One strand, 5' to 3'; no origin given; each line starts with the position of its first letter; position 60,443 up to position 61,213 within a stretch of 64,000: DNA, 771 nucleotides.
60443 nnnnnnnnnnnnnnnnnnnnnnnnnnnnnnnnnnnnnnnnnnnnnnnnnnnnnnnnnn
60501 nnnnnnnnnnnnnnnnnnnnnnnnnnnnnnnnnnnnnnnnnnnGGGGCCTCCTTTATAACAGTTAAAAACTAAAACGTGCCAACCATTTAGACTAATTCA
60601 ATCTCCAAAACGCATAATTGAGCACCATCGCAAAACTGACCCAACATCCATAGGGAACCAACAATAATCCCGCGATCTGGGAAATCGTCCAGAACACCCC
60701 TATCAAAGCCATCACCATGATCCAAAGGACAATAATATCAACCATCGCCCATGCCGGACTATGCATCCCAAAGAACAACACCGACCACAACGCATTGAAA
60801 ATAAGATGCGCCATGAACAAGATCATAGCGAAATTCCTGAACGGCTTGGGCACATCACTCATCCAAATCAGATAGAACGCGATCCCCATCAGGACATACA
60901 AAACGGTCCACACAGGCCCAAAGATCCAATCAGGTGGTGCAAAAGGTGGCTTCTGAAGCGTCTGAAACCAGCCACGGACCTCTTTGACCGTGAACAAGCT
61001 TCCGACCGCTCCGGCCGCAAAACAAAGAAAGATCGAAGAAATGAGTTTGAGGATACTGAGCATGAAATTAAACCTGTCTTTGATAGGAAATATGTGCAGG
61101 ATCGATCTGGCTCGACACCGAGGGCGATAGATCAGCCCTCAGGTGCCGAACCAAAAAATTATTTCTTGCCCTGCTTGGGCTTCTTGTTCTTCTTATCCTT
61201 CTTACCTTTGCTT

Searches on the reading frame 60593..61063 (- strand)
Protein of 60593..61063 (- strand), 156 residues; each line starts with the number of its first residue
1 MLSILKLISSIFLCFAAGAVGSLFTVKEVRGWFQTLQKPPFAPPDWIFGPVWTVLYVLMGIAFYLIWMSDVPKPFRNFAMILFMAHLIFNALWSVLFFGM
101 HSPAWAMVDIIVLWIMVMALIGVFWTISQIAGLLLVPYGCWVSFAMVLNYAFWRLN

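Call 18: search_protein_families(library=pfam, proteins=[window:60593-61063:-], max_evalue=0.001)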
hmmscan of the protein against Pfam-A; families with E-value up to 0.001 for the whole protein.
window:60593-61063:- (156 aa): 1 family
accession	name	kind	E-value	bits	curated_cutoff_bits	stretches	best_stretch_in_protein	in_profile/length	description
PF03073.20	TspO_MBR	-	3.7e-50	169.9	24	1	11-154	2-145/145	TspO/MBR family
